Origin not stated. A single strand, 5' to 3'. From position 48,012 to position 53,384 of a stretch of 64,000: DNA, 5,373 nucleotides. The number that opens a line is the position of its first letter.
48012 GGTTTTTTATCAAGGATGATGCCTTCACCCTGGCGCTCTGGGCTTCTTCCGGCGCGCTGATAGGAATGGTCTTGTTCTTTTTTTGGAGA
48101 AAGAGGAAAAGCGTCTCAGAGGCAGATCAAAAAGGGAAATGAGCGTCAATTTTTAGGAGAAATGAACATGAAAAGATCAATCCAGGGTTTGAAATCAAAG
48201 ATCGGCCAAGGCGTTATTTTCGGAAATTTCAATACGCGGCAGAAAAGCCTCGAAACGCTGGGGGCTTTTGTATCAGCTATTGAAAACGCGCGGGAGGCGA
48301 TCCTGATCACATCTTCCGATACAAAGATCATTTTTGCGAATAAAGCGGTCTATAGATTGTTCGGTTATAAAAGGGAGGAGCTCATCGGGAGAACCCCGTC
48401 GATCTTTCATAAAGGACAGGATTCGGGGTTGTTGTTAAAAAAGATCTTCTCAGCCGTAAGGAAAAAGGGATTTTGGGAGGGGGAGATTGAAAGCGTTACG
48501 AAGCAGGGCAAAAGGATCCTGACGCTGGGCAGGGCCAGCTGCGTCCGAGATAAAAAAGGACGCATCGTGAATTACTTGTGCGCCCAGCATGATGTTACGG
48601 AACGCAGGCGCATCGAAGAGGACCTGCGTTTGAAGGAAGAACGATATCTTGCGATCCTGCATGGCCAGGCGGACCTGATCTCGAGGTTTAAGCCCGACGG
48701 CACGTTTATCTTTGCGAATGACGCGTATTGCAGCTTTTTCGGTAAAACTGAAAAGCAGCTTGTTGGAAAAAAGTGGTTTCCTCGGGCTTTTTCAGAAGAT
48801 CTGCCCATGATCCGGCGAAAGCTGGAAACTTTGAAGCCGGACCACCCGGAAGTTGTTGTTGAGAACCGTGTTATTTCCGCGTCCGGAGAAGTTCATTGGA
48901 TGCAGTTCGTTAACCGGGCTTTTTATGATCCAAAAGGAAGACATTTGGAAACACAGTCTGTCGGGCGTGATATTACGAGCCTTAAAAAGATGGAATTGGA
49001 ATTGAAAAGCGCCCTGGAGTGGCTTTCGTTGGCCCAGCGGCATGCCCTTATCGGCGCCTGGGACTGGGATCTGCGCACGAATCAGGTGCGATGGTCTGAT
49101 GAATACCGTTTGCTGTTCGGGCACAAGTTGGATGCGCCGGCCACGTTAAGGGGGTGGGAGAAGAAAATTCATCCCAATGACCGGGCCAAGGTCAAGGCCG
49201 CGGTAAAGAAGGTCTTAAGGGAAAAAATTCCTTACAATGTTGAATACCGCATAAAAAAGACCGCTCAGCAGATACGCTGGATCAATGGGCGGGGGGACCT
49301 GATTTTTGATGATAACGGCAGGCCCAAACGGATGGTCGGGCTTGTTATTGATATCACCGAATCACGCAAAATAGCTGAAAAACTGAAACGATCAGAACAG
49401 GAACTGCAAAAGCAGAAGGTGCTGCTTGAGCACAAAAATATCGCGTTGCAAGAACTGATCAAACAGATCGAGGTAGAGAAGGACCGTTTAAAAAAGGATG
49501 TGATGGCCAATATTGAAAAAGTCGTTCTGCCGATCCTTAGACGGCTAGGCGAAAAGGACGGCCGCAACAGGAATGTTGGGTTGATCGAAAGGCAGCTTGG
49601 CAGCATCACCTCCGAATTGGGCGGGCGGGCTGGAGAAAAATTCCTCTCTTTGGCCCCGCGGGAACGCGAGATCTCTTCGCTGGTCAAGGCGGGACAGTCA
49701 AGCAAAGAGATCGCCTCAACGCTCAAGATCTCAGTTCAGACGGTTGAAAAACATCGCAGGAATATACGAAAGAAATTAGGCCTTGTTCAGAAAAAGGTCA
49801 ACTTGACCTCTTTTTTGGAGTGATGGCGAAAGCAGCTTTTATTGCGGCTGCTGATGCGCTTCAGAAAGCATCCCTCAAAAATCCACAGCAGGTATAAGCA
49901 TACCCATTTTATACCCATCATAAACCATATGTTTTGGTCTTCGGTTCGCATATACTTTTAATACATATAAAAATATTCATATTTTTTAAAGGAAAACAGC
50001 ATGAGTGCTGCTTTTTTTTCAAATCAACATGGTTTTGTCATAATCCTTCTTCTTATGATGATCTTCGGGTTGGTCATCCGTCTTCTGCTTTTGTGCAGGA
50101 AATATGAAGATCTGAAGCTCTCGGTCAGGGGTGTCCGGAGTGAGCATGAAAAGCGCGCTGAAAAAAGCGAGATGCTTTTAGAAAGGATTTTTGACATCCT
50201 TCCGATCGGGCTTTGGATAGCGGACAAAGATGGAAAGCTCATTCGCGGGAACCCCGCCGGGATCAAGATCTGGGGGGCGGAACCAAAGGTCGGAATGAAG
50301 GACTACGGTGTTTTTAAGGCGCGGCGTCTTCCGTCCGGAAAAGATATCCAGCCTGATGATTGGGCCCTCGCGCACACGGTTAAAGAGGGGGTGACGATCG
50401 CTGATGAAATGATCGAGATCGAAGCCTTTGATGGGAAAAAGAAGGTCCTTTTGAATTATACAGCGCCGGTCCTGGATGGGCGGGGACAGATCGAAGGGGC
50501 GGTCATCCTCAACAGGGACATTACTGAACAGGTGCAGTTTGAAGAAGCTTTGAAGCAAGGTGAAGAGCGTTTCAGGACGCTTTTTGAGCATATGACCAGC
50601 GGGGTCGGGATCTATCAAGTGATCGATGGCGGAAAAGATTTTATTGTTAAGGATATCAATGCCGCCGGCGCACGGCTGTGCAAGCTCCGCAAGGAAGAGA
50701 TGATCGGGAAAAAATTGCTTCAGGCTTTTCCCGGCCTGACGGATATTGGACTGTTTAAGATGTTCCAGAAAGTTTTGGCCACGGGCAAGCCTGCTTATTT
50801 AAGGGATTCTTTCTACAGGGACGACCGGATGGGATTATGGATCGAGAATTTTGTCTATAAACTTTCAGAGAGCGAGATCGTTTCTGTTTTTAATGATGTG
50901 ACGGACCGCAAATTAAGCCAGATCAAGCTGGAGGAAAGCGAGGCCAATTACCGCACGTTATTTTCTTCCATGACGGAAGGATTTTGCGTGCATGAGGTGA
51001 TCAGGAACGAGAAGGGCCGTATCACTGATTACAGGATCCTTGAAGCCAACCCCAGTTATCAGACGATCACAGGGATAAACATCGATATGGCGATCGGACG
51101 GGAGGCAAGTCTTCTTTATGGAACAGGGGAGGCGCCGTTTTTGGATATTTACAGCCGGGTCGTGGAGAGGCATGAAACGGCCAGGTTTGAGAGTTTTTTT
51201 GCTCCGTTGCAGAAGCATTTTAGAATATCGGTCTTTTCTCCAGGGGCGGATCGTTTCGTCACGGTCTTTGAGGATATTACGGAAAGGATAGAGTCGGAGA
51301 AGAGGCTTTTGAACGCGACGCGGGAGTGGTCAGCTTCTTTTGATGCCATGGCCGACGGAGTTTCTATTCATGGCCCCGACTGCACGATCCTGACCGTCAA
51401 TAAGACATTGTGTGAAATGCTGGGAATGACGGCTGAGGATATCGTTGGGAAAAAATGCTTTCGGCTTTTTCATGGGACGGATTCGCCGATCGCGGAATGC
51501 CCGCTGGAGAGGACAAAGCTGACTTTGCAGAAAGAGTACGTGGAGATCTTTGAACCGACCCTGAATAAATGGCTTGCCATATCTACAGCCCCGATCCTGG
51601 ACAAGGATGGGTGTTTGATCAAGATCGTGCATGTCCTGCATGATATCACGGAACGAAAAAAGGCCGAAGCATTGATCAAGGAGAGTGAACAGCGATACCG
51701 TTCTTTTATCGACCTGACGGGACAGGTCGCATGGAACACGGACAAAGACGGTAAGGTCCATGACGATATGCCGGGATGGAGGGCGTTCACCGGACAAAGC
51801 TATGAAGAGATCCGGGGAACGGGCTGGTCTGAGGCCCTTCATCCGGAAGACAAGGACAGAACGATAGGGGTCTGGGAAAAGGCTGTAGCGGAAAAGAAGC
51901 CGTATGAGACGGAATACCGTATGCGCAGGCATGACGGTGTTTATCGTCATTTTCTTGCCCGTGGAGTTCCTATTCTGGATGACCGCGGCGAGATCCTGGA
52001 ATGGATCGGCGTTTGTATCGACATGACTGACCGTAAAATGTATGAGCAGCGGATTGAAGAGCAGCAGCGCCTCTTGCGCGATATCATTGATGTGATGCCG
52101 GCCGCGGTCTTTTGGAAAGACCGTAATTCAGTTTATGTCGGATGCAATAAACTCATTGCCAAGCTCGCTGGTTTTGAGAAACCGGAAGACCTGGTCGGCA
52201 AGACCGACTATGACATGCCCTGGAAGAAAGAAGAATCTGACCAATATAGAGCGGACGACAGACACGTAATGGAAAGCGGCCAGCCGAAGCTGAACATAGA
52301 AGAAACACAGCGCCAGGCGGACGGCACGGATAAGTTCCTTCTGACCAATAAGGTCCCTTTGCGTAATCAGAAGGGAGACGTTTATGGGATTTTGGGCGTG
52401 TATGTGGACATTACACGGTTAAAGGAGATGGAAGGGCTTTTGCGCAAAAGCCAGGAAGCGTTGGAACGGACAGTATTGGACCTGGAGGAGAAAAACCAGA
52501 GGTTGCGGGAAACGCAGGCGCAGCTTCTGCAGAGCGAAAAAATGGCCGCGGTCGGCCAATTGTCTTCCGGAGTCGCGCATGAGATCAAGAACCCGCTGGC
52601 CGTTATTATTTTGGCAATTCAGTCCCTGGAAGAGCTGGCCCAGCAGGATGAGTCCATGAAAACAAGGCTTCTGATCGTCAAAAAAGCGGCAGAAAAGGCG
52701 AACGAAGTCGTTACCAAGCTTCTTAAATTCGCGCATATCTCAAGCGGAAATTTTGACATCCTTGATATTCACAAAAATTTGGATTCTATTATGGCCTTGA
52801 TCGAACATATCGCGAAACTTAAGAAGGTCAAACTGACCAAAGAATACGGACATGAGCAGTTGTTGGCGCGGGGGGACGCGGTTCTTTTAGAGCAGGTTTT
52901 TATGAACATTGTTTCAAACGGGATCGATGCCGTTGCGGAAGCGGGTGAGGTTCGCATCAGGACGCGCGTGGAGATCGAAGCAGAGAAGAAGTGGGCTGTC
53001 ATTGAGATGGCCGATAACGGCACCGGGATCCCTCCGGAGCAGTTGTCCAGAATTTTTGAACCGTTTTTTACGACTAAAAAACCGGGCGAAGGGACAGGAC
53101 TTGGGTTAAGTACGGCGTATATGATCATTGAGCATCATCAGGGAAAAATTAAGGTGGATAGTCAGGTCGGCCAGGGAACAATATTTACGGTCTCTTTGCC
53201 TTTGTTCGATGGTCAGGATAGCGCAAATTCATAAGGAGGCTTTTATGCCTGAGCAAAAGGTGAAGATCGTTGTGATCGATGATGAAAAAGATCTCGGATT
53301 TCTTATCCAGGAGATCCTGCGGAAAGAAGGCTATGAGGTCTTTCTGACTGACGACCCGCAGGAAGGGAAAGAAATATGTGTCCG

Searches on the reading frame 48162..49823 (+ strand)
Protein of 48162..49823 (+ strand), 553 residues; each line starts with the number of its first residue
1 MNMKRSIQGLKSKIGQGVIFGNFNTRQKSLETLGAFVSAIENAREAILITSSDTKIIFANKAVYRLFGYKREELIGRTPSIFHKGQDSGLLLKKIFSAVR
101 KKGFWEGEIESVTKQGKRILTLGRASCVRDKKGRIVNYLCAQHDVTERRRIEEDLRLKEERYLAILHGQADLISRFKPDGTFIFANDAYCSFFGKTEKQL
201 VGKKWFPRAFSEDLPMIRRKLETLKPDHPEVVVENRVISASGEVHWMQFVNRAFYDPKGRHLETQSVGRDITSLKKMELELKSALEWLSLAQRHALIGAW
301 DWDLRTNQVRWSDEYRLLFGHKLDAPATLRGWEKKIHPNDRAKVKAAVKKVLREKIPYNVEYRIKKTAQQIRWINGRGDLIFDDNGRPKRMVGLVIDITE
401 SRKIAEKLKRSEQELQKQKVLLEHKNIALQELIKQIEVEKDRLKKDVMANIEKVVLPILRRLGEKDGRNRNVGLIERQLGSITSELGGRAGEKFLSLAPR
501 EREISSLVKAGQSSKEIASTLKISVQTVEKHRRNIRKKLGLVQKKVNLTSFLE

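Call 61: search_protein_families(library=pfam, proteins=[window:48162-49823:+], max_evalue=0.00001)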
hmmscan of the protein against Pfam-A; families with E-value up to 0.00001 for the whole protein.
window:48162-49823:+ (553 aa): 6 families
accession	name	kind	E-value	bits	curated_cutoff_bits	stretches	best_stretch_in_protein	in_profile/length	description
PF08447.18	PAS_3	-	1.8e-39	134.4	25.6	3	309-394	2-88/89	PAS fold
PF13426.13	PAS_9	-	1.8e-31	108.9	27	2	45-147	2-103/103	PAS domain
PF00989.32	PAS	-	2.3e-29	102.1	22.6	2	36-145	3-113/113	PAS fold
PF08448.16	PAS_4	-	1.5e-24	86.7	23.1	2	41-150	2-110/110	PAS fold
PF00196.25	GerE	-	1.4e-12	47.4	23.5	1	496-541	2-47/57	Bacterial regulatory proteins, luxR family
PF13188.13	PAS_8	-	2.8e-12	46.5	21.8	1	38-79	5-47/65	PAS domain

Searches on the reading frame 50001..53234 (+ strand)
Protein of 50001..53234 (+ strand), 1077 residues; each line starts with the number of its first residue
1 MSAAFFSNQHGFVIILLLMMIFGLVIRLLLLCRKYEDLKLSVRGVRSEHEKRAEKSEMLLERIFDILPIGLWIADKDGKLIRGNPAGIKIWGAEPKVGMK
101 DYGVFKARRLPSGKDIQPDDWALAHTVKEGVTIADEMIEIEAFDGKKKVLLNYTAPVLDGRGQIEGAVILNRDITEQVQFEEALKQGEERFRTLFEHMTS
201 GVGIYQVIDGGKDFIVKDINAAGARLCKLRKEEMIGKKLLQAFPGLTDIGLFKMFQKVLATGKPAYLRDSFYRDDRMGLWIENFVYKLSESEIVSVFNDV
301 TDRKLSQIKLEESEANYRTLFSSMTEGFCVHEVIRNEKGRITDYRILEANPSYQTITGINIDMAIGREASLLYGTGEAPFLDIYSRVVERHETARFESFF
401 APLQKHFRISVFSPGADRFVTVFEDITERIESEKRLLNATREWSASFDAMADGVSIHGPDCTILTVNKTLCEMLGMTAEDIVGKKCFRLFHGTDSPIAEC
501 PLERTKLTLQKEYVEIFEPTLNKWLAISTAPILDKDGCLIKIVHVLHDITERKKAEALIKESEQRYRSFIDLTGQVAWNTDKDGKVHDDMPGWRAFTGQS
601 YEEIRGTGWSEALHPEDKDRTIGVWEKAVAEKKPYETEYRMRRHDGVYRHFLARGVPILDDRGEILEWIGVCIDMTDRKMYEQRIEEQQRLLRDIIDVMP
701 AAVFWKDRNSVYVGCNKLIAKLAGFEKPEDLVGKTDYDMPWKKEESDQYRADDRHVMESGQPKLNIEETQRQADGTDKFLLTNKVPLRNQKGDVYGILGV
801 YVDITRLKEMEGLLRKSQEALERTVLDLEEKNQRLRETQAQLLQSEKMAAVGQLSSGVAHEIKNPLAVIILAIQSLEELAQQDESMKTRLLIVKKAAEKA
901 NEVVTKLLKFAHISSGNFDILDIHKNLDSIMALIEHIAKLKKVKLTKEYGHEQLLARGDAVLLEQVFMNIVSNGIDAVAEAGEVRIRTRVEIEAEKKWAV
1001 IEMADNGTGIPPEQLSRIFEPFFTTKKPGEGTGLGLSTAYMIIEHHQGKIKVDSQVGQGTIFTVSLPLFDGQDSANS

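Call 61: search_protein_families(library=pfam, proteins=[window:50001-53234:+], max_evalue=0.00001)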
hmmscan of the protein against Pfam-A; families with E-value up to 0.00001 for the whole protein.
window:50001-53234:+ (1077 aa): 9 families
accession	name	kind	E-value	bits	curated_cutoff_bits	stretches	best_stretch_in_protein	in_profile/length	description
PF08448.16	PAS_4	-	9.7e-61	203.3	23.1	3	697-808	2-109/110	PAS fold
PF13426.13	PAS_9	-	5.9e-43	145.8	27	2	452-551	2-103/103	PAS domain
PF00989.32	PAS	-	1.7e-32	112.2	22.6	1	692-803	3-112/113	PAS fold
PF02518.31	HATPase_c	-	2.8e-28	99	26.4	1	958-1068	1-109/111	Histidine kinase-, DNA gyrase B-, and HSP90-like ATPase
PF08447.18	PAS_3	-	1.2e-25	90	25.6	1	591-671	6-88/89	PAS fold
PF13188.13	PAS_8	-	2.4e-25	87.9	21.8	0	59-96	2-38/65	PAS domain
PF00512.31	HisKA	-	2.6e-09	37.4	26.9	1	852-916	3-66/66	His Kinase A (phospho-acceptor) domain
PF13596.12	PAS_10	-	1.5e-06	29.2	22.1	0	768-805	69-106/106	PAS domain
PF12860.13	PAS_7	-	2.4e-06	28.1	27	0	448-556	2-114/115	PAS fold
